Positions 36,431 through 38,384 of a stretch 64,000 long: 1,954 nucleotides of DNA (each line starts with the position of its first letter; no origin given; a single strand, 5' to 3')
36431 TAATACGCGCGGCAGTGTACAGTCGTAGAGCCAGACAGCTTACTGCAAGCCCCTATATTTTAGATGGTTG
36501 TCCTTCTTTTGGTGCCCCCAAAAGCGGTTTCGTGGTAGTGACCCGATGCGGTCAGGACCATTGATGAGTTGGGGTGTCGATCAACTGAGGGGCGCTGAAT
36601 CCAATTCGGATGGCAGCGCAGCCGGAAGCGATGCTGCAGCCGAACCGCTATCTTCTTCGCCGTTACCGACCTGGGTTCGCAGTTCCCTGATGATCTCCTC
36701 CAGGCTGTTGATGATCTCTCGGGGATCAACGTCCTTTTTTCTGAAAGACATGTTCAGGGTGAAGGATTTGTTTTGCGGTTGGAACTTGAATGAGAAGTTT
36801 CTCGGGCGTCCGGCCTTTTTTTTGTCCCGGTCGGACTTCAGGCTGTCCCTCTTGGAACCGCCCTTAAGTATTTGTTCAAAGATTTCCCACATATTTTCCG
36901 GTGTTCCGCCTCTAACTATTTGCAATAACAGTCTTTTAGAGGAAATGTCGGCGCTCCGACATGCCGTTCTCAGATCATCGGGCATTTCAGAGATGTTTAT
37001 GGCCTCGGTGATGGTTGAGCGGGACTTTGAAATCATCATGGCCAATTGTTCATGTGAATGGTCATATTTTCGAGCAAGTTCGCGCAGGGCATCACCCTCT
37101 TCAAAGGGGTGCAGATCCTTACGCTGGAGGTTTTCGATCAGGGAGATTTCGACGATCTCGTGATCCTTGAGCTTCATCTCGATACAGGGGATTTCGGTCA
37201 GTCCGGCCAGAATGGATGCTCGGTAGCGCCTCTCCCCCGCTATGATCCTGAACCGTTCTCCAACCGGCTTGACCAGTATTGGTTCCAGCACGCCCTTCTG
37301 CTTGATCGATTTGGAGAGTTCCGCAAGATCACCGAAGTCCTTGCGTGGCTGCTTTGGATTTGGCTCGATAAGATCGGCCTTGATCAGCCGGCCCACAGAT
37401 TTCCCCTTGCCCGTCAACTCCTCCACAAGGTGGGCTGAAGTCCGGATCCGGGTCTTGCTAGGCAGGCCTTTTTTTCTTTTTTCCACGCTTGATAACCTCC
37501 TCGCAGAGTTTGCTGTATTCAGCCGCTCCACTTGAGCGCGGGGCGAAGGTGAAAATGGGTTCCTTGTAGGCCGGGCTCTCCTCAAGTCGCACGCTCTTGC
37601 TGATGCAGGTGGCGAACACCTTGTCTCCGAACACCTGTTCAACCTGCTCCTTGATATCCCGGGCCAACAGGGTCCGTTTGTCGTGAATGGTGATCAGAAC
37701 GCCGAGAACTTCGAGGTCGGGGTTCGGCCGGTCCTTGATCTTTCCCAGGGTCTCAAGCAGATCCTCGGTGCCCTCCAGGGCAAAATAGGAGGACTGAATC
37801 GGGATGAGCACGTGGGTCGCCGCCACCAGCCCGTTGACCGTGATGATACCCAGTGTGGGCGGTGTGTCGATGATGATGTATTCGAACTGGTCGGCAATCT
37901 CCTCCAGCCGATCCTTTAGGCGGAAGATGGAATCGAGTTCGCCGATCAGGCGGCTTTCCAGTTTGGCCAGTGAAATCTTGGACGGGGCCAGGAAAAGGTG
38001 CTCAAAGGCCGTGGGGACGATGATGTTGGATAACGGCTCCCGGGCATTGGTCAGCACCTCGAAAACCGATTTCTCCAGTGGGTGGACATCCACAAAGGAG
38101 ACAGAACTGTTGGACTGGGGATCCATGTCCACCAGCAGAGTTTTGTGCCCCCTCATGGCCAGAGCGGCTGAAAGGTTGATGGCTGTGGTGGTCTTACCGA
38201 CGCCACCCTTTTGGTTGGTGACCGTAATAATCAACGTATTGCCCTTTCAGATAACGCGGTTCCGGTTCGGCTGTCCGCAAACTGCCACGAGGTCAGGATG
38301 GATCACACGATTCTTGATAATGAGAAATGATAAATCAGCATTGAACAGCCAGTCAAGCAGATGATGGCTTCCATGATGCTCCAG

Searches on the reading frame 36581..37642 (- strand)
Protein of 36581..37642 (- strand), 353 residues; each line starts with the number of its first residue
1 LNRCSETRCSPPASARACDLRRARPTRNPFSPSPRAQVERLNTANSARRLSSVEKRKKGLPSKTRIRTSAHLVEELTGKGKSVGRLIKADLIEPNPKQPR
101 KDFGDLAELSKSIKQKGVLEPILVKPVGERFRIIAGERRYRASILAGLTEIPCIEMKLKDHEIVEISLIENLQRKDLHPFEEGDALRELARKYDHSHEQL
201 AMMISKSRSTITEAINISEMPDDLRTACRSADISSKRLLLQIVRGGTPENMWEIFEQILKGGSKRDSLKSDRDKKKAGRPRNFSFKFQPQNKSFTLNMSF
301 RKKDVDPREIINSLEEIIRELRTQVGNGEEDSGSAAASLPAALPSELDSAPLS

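Call 42: search_protein_families(library=pfam, proteins=[window:36581-37642:-], max_evalue=0.001)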
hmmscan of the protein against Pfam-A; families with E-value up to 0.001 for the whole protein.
window:36581-37642:- (353 aa): 2 families
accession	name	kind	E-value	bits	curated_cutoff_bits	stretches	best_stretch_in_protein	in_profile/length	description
PF02195.25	ParB_N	-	1.7e-26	92.5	26.3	1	86-173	5-95/95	ParB N-terminal domain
PF17762.8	HTH_ParB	-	1.1e-10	42.1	22.6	1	175-260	1-85/102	ParB HTH domain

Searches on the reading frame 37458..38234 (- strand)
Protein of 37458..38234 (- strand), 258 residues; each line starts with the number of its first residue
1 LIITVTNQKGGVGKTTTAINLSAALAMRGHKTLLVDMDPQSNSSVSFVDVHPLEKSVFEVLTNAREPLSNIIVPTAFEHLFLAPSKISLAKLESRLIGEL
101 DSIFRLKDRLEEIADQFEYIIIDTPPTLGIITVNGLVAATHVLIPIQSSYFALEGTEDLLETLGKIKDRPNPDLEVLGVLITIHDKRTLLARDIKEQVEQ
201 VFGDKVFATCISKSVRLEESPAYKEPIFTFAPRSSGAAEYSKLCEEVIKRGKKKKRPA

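Call 42: search_protein_families(library=pfam, proteins=[window:37458-38234:-], max_evalue=0.001)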
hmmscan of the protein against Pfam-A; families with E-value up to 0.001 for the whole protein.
window:37458-38234:- (258 aa): 7 families
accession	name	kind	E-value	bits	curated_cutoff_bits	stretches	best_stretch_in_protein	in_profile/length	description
PF13614.12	AAA_31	-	3.3e-55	187.2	27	1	2-176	3-177/177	AAA domain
PF01656.29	CbiA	-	9.8e-25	87.4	25.4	1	3-227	1-125/125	CobQ/CobB/MinD/ParA nucleotide binding domain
PF09140.17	MipZ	-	1.3e-10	41.4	20.7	1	2-153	2-136/262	ATPase MipZ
PF06564.18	CBP_BcsQ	-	1.5e-09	38.1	21.3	1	2-243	3-229/234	Cellulose biosynthesis protein BcsQ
PF10609.15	ParA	-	3.9e-09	36.7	27.1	1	2-129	5-124/246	NUBPL iron-transfer P-loop NTPase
PF00142.24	Fer4_NifH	-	6e-09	36.2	25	1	8-63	7-61/271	4Fe-4S iron sulfur cluster binding proteins, NifH/frxC family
PF02374.21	ArsA_ATPase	-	9.5e-09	35.3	24.3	1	8-47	8-47/305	Anion-transporting ATPase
